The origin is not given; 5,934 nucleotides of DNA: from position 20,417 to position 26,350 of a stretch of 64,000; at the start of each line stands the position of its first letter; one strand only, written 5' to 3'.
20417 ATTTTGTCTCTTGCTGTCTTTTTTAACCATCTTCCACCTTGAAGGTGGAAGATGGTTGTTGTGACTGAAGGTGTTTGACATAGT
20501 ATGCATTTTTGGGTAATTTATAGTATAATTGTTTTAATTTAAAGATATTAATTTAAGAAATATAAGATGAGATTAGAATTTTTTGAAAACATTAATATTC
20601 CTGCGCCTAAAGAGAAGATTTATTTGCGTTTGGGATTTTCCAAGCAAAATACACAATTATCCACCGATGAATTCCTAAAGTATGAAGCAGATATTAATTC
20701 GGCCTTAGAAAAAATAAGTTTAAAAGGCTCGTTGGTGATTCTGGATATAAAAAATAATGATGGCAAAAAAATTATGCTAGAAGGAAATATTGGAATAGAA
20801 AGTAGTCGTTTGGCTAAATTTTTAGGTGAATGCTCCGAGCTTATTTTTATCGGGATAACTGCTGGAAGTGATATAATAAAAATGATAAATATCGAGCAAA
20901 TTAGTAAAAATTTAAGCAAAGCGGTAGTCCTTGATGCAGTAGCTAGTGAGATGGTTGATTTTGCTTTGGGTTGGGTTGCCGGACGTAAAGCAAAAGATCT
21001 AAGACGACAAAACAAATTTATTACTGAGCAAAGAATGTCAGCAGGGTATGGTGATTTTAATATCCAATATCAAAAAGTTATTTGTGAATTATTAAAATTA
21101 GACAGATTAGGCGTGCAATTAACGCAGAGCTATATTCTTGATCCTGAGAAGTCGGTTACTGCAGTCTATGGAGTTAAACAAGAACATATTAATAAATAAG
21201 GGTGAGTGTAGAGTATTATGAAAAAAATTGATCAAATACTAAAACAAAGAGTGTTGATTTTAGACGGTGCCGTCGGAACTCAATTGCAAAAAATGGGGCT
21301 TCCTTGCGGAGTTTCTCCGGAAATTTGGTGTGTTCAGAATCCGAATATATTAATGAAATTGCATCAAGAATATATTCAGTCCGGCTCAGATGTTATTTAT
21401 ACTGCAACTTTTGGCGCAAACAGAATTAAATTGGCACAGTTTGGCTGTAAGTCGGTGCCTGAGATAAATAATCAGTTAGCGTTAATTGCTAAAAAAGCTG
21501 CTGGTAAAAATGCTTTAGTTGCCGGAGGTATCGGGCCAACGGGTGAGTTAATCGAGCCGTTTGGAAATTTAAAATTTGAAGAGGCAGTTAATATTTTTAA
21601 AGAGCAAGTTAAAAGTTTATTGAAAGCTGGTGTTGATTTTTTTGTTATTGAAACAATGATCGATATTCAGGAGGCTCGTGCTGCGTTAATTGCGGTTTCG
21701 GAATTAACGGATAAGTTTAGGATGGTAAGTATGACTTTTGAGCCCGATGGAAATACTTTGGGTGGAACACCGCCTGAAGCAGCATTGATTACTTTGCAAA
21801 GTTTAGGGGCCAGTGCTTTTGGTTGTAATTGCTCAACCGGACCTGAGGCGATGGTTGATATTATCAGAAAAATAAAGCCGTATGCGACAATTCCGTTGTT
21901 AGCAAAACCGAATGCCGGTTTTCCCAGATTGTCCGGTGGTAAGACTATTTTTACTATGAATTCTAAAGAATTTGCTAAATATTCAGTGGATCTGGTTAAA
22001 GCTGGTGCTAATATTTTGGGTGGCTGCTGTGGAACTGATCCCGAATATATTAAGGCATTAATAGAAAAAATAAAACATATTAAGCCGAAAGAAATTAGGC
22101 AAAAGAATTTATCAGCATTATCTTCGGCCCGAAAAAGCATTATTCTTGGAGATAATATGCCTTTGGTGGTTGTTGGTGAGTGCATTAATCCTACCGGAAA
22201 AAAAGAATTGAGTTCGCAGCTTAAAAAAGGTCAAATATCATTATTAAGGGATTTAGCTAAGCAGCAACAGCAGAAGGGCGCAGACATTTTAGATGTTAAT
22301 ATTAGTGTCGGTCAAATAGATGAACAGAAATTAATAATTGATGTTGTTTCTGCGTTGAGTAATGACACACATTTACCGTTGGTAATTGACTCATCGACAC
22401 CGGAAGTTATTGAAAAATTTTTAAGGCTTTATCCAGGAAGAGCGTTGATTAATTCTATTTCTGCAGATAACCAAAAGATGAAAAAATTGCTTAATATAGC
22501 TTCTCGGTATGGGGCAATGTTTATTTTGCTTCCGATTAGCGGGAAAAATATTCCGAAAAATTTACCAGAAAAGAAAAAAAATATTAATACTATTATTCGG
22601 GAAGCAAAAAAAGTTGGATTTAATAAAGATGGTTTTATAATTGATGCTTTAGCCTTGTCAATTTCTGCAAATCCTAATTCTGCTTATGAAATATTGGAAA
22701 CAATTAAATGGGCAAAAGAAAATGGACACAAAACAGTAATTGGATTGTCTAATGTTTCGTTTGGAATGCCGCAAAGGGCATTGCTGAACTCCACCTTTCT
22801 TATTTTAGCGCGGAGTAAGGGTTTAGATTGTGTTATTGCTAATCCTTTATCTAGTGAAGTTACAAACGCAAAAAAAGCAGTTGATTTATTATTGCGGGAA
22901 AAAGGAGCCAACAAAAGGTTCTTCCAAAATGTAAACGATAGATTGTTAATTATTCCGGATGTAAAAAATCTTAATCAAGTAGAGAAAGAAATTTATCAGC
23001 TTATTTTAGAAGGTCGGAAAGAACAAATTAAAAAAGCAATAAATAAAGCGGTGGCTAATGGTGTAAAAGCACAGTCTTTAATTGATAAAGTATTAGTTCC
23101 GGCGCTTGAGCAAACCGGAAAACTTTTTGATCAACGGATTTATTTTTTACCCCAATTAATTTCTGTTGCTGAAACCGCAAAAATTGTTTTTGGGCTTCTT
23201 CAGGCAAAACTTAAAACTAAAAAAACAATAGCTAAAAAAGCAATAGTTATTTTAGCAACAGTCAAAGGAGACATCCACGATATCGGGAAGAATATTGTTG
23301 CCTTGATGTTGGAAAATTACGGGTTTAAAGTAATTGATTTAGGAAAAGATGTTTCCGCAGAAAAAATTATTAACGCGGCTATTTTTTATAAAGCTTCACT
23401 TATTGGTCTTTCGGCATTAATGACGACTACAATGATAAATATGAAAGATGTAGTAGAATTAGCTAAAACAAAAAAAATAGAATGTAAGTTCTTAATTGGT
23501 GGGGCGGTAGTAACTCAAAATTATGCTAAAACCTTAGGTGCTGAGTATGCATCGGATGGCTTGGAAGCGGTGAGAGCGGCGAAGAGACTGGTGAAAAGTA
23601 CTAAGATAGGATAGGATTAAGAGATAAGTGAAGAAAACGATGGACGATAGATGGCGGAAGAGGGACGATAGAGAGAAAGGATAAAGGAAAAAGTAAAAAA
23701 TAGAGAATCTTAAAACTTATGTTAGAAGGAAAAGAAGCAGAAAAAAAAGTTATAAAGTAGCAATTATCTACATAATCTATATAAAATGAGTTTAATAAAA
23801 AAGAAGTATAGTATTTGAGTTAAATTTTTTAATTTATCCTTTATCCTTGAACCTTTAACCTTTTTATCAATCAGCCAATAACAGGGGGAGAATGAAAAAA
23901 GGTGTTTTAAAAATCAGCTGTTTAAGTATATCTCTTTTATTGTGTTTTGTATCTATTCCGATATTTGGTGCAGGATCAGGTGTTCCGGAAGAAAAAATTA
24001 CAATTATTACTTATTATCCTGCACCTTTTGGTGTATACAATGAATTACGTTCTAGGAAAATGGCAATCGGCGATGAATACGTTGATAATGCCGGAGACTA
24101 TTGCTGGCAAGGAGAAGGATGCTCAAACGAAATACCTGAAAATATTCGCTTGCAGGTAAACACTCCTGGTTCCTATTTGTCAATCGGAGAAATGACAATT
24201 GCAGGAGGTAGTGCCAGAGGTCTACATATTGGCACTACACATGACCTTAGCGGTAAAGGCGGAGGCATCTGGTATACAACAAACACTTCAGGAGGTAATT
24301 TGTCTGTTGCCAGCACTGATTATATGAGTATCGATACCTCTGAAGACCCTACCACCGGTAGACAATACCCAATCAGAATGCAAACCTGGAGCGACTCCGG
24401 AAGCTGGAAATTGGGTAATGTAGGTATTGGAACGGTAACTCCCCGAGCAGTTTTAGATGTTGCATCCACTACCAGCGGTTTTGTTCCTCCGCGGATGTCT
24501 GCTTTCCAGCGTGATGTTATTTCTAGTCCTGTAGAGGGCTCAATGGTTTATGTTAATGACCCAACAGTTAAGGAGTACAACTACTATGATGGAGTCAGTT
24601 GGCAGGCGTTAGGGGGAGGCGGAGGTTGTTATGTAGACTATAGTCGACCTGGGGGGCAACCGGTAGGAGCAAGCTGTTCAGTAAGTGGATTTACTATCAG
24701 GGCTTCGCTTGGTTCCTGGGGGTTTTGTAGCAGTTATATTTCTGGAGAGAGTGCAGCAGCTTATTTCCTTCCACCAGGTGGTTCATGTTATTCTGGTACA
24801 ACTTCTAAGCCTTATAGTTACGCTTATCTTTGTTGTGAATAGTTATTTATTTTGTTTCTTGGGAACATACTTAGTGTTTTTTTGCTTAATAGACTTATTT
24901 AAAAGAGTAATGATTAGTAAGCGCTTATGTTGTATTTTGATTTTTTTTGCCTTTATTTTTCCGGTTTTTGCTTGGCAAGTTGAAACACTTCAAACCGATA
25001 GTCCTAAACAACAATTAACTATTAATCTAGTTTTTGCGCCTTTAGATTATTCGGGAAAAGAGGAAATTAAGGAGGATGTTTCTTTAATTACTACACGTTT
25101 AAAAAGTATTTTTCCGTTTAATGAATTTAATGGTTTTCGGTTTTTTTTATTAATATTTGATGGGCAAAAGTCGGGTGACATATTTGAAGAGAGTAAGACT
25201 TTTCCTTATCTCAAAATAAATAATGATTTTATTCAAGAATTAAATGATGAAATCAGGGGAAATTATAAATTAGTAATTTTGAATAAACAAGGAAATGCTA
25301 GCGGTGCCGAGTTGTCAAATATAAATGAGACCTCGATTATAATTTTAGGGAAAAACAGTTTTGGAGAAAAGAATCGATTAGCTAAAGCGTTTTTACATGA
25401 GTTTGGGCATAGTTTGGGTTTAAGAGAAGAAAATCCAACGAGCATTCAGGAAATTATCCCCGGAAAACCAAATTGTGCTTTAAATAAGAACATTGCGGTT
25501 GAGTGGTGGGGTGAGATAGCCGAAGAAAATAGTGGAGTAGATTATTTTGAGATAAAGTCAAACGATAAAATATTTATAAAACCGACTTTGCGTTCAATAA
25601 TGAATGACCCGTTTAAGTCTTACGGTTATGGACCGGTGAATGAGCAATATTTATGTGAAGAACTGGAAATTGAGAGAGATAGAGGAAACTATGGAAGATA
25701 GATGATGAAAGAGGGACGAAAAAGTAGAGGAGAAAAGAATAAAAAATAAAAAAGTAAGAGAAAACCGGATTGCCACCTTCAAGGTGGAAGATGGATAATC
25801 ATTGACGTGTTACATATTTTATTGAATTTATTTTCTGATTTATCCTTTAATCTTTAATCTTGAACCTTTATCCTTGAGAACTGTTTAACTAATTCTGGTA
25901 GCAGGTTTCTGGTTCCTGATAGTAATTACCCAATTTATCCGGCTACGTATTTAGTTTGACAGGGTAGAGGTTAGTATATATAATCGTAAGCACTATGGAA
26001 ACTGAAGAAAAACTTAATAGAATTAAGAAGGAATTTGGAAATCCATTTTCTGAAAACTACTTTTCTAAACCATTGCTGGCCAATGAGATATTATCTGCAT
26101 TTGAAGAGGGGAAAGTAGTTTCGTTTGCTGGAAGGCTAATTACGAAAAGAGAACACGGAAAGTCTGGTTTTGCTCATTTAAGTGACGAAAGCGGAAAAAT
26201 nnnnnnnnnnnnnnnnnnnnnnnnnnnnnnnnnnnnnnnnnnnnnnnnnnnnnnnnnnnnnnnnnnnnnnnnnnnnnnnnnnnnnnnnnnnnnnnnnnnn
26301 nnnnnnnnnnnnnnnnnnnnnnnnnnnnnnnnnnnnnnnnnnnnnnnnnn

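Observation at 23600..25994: Two-gene secreted cassette (Cys-rich exported protein plus HExxH peptidase) bracketed by copies of a composite repeat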

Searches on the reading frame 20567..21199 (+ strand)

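Call 6: search_protein_families(library=pfam, proteins=[window:20567-21199:+], max_evalue=0.1)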
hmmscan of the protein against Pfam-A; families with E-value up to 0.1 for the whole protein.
window:20567-21199:+ (210 aa): 1 family
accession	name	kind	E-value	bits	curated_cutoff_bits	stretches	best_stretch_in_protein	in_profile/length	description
PF02965.22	Met_synt_B12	-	0.00025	21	25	1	155-204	198-249/273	Vitamin B12 dependent methionine synthase, activation domain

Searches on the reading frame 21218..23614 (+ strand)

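Call 6: search_protein_families(library=pfam, proteins=[window:21218-23614:+], max_evalue=0.1)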
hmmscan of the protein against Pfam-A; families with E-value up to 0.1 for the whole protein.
window:21218-23614:+ (798 aa): 7 families
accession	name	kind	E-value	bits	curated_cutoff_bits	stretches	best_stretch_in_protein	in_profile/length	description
PF02574.22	S-methyl_trans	-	2e-70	238.3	22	1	13-283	1-281/283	Homocysteine S-methyltransferase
PF02310.24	B12-binding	-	1.1e-26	93.4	32.1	1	677-776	3-102/121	B12 binding domain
PF00809.28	Pterin_bind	-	6.3e-24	85.4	25.5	1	321-540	2-242/244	Pterin binding enzyme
PF02607.22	B12-binding_2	-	1.2e-14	54.6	23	1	589-661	2-73/74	B12 binding domain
PF03599.22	CdhD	-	0.0032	16.7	24.8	1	350-454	63-165/387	CO dehydrogenase/acetyl-CoA synthase delta subunit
PF02916.20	DNA_PPF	-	0.032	15.1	25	0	272-317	70-115/116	DNA polymerase processivity factor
PF03446.21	NAD_binding_2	-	0.063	13.7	21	0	394-443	69-122/161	NAD binding domain of 6-phosphogluconate dehydrogenase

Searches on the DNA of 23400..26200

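Call 11: search_rna_families(source=window, start=23400, end=26200, threshold=evalue, max_evalue=1)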
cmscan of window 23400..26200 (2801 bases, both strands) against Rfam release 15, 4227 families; matches with E-value up to 1: 0.
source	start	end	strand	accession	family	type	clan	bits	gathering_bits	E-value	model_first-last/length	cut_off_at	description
